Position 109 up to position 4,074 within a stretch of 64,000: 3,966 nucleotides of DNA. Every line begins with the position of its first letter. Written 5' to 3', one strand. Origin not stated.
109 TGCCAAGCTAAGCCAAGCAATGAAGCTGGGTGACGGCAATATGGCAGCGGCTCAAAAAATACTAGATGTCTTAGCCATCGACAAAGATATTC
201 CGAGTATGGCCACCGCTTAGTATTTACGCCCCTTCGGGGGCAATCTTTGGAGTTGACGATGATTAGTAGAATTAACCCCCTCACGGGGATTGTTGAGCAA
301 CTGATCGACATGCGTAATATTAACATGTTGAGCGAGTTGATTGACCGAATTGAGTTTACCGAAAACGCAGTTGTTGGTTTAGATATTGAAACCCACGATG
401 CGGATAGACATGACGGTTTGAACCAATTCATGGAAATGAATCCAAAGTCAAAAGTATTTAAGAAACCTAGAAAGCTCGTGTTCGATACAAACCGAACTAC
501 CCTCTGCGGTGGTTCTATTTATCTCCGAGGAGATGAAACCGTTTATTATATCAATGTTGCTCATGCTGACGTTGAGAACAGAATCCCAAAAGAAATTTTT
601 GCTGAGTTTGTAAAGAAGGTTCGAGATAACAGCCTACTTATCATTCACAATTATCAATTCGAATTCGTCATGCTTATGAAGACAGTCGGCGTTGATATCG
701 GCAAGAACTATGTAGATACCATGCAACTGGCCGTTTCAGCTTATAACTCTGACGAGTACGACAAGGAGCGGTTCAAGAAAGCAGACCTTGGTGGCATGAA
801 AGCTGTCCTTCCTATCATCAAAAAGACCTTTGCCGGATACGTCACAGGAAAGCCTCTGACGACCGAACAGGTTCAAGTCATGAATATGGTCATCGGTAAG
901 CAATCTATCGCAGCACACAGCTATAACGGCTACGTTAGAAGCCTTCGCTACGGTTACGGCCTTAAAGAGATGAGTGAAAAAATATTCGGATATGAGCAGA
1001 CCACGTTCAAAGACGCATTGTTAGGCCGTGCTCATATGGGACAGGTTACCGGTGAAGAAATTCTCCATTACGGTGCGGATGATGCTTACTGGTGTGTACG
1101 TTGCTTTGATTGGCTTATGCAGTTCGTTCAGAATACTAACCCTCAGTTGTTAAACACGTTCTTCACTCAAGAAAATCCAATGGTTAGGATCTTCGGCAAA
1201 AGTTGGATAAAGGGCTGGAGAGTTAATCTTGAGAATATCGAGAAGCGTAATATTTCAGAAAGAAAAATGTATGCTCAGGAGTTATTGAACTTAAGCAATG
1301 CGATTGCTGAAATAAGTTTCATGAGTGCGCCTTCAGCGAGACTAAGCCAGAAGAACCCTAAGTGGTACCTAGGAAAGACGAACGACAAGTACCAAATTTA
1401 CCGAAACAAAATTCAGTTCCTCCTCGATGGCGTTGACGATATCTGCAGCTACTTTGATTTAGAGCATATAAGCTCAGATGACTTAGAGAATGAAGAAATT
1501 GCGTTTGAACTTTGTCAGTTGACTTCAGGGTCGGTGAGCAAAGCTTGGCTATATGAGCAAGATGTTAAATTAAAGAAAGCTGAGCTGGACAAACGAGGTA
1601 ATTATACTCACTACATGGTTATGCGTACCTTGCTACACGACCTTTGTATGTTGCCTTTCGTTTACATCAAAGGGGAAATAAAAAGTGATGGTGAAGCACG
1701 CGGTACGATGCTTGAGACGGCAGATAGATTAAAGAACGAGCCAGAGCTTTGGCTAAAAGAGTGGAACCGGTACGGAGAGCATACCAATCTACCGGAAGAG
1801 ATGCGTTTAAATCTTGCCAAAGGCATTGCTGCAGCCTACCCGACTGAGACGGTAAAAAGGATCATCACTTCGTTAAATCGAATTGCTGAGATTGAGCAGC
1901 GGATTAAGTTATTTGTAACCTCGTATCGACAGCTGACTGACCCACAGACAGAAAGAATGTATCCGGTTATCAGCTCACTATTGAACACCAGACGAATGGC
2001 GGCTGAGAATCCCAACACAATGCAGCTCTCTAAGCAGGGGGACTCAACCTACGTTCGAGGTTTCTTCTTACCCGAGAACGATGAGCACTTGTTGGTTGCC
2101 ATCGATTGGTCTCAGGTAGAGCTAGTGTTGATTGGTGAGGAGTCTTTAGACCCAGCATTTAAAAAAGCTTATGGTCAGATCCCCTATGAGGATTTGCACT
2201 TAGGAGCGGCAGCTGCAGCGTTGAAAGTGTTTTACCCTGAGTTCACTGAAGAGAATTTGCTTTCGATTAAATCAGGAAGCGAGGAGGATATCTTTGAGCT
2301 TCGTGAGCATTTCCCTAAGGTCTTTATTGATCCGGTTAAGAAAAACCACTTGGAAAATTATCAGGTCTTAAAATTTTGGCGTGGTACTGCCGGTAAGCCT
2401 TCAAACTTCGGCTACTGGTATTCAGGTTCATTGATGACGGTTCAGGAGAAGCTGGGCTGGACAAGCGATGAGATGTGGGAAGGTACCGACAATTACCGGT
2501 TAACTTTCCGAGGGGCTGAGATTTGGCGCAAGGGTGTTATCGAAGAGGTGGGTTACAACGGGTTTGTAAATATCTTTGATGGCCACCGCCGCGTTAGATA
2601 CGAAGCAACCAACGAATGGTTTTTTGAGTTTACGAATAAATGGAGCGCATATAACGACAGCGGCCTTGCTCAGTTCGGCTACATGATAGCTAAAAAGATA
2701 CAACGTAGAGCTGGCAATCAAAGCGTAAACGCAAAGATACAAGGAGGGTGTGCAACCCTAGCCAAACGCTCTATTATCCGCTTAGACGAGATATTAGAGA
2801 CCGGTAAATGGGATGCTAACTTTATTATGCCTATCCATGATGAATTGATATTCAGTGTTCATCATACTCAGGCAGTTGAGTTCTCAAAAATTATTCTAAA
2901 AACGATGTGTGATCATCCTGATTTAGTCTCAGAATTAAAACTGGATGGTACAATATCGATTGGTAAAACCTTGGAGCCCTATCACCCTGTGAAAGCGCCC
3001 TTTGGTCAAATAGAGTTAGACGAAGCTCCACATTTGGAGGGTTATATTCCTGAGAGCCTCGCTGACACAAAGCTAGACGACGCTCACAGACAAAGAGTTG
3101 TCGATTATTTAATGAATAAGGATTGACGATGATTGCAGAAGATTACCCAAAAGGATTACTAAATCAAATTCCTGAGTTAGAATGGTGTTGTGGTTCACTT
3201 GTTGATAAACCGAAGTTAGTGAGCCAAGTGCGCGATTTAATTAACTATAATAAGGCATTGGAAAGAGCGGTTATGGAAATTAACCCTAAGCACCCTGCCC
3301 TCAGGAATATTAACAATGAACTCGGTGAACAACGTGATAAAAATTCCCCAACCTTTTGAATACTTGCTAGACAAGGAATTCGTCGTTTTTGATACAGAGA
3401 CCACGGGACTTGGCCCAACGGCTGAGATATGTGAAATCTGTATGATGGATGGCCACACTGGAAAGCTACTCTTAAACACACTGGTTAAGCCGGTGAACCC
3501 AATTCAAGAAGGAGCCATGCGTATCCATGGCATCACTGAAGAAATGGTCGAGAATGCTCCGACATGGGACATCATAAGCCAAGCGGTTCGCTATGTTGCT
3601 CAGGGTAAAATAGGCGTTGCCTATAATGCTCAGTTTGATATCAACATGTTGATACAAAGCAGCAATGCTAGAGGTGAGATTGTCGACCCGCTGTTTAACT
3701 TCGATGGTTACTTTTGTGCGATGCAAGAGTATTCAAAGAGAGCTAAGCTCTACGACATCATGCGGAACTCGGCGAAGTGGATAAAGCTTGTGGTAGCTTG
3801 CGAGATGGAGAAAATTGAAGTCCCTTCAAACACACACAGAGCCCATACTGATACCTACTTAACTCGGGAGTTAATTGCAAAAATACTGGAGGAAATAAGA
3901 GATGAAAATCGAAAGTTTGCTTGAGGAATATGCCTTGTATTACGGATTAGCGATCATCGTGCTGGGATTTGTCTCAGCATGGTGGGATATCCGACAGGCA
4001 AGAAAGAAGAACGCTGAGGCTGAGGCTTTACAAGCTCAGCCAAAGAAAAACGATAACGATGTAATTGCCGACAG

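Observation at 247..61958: Near-invariant 11-14 nt translation-initiation block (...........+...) at about 28 gene starts on both strands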

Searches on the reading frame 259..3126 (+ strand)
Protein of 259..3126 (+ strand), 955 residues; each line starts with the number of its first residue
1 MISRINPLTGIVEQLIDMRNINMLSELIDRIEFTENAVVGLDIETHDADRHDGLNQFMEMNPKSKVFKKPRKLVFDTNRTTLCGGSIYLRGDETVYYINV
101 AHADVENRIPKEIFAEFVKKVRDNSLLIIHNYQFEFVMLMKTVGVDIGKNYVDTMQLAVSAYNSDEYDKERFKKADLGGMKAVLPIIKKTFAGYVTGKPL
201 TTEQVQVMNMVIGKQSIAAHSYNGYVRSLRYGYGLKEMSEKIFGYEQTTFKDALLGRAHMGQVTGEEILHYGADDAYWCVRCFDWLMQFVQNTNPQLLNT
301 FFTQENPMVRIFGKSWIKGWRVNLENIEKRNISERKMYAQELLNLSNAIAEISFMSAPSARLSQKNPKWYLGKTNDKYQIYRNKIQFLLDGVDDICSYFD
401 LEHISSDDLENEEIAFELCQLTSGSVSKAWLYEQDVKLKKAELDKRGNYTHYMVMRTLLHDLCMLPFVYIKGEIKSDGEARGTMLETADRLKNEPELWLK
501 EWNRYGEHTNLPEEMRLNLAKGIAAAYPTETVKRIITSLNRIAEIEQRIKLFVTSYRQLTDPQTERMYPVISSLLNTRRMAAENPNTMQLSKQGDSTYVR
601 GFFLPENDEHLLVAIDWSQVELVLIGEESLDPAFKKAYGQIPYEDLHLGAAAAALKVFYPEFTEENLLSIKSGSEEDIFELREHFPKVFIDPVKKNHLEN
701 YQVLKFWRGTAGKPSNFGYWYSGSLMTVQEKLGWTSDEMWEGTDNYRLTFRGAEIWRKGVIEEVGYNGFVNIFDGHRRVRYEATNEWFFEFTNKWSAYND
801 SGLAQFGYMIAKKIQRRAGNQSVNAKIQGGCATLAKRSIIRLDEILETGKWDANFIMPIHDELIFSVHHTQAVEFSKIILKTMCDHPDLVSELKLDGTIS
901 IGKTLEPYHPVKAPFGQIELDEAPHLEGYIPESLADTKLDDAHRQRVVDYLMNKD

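Call 8: search_protein_families(library=phrogs, proteins=[window:259-3126:+], max_evalue=0.00001)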
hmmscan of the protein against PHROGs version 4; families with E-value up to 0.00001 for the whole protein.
window:259-3126:+ (955 aa): 3 families
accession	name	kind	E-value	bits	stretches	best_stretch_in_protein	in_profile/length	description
phrog_17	-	DNA, RNA and nucleotide metabolism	5.4e-62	211.2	1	13-903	647-1228/1445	DNA polymerase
phrog_2573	-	DNA, RNA and nucleotide metabolism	2.6e-18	67.3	1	679-892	60-254/336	DNA polymerase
phrog_5995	-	DNA, RNA and nucleotide metabolism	2.9e-17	64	1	721-893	6-154/236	DNA polymerase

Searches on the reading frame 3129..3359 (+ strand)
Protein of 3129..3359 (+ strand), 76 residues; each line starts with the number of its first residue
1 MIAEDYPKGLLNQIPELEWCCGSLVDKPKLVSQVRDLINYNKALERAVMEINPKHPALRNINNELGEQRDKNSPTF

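Call 50: search_protein_families(library=pfam, proteins=[window:3129-3359:+], max_evalue=0.01)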
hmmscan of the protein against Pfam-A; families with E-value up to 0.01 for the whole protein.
window:3129-3359:+ (76 aa): 0 families

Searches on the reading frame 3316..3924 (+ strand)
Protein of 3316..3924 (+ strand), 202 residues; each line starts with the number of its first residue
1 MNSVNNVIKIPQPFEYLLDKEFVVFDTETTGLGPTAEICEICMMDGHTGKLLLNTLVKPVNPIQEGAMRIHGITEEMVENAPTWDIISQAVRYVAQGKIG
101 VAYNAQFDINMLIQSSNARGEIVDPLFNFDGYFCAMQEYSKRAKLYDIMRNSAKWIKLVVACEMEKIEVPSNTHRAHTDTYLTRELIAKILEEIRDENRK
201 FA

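Call 50: search_protein_families(library=pfam, proteins=[window:3316-3924:+], max_evalue=0.01)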
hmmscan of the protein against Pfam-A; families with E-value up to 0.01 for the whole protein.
window:3316-3924:+ (202 aa): 1 family
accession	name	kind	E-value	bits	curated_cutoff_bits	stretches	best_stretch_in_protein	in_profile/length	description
PF00929.31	RNase_T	-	3.7e-17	63.8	24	1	23-183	1-160/164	Exonuclease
